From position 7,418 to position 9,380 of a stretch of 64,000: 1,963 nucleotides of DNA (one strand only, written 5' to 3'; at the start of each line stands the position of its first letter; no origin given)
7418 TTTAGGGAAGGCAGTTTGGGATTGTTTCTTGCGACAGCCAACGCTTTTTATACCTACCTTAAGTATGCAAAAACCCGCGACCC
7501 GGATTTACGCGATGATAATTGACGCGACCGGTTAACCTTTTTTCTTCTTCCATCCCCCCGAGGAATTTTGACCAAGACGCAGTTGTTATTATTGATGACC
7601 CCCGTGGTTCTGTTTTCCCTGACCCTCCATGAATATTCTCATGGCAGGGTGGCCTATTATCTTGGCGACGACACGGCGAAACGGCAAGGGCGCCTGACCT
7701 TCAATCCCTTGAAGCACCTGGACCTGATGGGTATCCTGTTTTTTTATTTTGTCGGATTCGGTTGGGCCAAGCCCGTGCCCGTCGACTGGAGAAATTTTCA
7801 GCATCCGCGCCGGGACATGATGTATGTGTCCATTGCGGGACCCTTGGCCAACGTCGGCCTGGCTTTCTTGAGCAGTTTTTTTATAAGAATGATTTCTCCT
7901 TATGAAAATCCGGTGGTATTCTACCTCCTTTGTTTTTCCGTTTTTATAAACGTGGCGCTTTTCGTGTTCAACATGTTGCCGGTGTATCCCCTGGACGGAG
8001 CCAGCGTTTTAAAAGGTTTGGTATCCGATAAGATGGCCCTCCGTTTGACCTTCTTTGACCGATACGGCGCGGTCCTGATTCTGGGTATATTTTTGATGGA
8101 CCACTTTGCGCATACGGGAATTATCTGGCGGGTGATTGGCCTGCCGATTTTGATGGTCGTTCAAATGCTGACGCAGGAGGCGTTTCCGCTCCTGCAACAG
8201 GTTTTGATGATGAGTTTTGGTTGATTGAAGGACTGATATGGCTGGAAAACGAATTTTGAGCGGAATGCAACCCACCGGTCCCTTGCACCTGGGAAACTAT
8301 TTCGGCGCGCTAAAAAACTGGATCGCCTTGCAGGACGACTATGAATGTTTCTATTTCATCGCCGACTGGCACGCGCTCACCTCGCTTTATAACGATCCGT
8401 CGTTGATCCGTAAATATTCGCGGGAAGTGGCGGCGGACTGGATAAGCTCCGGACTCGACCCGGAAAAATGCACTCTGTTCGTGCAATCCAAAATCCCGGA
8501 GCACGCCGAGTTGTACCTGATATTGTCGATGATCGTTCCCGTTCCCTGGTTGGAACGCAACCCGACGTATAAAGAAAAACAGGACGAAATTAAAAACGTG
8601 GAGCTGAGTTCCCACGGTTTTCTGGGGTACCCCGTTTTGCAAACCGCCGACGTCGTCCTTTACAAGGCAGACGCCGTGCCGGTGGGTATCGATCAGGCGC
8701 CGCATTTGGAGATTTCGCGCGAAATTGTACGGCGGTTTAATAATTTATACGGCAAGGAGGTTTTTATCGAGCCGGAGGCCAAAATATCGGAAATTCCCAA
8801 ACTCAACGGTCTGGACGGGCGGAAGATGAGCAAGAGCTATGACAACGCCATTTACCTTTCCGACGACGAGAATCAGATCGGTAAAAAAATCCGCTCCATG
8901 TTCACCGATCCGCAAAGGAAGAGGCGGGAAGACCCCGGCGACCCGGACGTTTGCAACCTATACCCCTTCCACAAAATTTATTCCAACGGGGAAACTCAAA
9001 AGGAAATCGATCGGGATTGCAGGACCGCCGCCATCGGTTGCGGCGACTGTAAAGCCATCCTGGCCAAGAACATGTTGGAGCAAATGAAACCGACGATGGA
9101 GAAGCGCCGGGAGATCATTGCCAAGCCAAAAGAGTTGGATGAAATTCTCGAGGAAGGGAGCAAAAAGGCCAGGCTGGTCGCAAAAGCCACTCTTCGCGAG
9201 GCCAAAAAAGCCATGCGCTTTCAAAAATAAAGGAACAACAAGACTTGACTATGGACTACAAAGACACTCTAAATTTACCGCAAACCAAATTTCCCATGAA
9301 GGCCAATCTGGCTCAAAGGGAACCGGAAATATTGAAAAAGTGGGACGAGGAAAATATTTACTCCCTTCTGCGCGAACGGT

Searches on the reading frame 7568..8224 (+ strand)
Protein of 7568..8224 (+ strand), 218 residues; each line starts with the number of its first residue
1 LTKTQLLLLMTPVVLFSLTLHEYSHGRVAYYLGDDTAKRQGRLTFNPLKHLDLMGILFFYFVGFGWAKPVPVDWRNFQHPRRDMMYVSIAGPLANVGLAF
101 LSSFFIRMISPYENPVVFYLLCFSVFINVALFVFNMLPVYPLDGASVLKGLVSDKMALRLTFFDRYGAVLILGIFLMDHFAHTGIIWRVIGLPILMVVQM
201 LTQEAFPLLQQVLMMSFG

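Call 71: search_protein_families(library=pfam, proteins=[window:7568-8224:+], max_evalue=0.00001)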
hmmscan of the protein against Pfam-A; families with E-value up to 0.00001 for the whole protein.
window:7568-8224:+ (218 aa): 1 family
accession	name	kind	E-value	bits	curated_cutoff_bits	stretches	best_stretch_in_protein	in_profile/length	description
PF02163.28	Peptidase_M50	-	2e-11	44.1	27.2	1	118-153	160-195/221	Peptidase family M50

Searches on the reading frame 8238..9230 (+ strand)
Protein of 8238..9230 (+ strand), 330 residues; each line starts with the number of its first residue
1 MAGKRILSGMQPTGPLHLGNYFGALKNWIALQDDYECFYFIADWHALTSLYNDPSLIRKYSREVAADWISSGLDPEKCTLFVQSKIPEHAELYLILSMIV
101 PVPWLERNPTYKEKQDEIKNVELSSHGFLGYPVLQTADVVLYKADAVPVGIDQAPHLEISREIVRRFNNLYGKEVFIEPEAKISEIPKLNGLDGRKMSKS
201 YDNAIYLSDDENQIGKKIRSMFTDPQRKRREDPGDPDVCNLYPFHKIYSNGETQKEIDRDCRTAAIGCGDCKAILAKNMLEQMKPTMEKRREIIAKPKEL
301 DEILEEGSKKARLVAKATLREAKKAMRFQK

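Call 71: search_protein_families(library=pfam, proteins=[window:8238-9230:+], max_evalue=0.00001)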
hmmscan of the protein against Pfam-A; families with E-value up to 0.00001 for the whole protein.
window:8238-9230:+ (330 aa): 1 family
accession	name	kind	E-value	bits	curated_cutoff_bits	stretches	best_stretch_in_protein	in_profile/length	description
PF00579.31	tRNA-synt_1b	-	1.9e-67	228.1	21.1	1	5-279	7-287/292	tRNA synthetases class I (W and Y)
